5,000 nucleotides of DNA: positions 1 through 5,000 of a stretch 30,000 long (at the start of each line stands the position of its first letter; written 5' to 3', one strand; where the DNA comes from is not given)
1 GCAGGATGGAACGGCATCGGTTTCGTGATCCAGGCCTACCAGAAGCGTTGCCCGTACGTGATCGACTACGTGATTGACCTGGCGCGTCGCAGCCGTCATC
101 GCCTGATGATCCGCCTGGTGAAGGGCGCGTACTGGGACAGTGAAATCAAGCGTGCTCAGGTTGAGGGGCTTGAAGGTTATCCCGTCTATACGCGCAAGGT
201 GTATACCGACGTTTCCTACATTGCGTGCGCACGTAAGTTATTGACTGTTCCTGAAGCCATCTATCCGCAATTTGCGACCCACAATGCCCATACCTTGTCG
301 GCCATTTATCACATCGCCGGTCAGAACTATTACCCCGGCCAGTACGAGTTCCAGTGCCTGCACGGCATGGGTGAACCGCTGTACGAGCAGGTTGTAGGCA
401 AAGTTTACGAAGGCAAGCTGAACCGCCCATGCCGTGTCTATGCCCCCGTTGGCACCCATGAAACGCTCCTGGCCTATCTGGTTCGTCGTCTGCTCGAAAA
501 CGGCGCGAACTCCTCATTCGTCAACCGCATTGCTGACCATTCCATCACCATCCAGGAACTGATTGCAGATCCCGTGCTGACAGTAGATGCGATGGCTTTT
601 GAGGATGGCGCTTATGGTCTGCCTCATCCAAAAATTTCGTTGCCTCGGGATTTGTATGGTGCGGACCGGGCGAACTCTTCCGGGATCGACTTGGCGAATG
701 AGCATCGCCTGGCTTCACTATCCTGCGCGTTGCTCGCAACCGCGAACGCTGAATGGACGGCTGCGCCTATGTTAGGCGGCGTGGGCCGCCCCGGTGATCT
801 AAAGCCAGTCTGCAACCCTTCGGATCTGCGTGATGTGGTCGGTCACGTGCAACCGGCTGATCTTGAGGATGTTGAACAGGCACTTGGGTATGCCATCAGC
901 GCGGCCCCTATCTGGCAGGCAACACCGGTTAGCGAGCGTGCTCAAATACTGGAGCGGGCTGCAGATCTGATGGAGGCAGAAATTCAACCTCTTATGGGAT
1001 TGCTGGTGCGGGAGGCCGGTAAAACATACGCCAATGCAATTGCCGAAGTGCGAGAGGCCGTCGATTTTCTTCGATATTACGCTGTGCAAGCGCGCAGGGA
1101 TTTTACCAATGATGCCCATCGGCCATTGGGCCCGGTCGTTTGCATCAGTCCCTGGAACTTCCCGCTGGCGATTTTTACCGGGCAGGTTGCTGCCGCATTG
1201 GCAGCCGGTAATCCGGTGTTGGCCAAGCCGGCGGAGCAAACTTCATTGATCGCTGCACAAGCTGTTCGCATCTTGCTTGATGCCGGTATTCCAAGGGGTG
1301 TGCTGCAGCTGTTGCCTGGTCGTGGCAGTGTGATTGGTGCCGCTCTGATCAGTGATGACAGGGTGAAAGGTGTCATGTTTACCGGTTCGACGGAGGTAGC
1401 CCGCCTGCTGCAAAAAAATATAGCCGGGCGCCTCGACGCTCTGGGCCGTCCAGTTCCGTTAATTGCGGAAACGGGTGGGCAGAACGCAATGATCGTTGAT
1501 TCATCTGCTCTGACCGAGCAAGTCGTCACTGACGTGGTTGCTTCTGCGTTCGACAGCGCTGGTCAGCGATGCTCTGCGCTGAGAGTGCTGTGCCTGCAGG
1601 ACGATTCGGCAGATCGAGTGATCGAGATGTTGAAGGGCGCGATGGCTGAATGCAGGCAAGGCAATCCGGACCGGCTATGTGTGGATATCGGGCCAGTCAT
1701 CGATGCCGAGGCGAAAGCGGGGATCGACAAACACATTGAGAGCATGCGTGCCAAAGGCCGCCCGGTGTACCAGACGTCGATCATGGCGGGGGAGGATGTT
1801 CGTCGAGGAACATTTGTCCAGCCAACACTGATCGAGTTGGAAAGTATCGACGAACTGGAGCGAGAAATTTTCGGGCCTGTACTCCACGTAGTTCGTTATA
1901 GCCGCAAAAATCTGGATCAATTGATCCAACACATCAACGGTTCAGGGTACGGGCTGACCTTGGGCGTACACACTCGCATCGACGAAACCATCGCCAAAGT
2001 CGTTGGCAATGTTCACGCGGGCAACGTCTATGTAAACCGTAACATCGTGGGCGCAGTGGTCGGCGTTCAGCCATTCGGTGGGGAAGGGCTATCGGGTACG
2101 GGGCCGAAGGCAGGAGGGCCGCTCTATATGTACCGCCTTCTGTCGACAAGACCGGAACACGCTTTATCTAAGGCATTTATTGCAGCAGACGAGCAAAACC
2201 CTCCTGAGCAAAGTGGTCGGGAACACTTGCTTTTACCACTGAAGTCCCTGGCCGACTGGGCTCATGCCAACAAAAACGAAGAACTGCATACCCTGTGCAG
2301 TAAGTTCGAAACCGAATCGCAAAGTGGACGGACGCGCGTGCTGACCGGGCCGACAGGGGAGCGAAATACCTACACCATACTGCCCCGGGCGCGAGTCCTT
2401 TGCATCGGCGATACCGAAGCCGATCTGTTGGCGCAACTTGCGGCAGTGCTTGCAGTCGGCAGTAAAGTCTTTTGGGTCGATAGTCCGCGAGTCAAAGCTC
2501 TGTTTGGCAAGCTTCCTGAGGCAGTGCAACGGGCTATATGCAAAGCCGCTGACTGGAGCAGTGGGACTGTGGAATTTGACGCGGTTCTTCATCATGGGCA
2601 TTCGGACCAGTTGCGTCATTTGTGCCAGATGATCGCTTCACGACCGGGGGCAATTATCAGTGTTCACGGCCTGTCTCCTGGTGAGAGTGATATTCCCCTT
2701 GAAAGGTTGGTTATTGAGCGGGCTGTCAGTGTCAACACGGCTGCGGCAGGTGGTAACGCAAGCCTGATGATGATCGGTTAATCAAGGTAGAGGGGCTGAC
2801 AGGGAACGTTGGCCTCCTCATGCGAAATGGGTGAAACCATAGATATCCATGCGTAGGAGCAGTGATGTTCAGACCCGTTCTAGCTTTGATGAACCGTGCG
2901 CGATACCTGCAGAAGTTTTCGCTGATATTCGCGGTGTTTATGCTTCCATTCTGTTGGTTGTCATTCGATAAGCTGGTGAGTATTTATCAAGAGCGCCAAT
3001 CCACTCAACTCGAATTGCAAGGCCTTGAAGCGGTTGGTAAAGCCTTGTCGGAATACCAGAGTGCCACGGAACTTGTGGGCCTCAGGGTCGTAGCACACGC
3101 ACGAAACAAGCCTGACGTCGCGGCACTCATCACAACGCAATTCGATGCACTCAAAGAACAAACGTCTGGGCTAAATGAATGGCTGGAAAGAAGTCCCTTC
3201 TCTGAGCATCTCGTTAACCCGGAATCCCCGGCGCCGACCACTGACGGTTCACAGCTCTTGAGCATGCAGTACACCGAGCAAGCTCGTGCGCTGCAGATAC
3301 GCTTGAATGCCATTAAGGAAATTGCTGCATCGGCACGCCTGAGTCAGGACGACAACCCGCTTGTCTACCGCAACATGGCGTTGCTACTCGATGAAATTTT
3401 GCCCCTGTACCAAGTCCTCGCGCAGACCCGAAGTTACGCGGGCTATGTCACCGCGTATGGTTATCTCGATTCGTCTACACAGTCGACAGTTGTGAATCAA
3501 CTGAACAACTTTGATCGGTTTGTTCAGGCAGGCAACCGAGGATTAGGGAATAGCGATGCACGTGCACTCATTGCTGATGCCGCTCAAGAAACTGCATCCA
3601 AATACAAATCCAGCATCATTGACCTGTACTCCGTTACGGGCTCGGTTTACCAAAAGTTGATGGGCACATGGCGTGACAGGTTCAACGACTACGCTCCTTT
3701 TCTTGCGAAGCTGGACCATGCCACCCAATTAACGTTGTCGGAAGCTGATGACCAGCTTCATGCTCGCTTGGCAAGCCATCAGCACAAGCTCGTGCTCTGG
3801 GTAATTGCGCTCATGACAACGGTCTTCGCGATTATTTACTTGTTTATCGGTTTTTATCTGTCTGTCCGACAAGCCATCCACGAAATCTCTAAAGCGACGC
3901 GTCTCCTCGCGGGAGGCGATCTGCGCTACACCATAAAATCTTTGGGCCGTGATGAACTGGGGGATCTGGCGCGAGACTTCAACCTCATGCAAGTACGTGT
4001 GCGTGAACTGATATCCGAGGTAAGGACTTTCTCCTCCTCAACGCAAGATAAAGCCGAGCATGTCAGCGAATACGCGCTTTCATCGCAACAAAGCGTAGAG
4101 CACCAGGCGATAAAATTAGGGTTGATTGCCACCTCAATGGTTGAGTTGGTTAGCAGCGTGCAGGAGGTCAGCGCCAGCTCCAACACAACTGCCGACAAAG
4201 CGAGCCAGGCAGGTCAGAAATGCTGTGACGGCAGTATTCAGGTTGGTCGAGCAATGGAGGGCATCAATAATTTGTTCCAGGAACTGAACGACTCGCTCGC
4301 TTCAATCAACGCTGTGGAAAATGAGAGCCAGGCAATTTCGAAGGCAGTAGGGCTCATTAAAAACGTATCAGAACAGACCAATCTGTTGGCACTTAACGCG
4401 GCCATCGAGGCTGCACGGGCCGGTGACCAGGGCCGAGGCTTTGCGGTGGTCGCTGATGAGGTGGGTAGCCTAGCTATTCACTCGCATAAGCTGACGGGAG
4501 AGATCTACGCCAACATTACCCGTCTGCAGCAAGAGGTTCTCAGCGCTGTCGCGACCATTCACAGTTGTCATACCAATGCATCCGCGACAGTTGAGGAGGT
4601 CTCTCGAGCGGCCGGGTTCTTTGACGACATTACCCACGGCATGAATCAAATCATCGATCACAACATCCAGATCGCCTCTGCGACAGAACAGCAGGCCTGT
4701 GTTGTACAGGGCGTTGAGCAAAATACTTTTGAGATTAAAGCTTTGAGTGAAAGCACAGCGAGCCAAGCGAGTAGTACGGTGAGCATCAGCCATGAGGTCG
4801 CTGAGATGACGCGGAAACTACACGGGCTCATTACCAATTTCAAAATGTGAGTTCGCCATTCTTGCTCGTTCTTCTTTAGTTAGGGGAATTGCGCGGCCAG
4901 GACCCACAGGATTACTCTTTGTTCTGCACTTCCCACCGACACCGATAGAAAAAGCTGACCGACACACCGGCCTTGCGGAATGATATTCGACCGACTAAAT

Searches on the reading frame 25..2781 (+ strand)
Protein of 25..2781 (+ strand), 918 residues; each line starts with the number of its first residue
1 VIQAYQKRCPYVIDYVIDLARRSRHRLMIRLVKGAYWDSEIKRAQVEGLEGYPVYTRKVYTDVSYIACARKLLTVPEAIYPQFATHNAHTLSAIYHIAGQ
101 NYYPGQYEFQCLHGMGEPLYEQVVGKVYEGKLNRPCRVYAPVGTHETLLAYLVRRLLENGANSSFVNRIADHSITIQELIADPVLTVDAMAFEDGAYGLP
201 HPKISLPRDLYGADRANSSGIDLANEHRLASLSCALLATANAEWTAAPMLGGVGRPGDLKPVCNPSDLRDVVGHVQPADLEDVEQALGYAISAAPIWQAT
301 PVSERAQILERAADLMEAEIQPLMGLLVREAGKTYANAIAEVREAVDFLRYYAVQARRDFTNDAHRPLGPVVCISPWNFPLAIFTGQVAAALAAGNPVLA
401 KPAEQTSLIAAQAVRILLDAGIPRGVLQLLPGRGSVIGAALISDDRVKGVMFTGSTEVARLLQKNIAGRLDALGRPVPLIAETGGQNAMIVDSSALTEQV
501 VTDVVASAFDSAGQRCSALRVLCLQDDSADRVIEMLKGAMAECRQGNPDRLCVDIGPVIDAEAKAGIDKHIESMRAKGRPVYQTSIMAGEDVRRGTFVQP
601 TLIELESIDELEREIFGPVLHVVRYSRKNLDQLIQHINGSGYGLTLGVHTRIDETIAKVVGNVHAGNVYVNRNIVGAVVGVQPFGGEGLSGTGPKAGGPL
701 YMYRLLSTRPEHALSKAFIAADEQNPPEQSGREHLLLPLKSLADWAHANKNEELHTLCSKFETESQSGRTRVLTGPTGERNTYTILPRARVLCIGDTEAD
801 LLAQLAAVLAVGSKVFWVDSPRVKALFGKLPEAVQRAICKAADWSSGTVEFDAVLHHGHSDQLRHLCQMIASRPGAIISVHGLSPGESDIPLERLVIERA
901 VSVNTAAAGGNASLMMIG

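Call 53: search_protein_families(library=pfam, proteins=[window:25-2781:+])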
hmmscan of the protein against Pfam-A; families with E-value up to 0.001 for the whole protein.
window:25-2781:+ (918 aa): 2 families
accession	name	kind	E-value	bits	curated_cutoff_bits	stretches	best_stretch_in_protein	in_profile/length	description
PF00171.27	Aldedh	-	4.4e-111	372.1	23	1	261-702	10-452/461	Aldehyde dehydrogenase family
PF01619.24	Pro_dh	-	1.2e-68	232.1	27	1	2-168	118-278/278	Proline dehydrogenase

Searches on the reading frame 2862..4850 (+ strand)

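Call 53: search_protein_families(library=pfam, proteins=[window:2862-4850:+])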
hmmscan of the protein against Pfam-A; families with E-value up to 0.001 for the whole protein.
window:2862-4850:+ (662 aa): 2 families
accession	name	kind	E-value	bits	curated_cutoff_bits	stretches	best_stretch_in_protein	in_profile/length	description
PF00015.26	MCPsignal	-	1.7e-35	122.8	34.6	1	473-627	16-170/172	Methyl-accepting chemotaxis protein (MCP) signalling domain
PF00672.30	HAMP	-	2e-09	38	25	1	336-382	7-53/53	HAMP domain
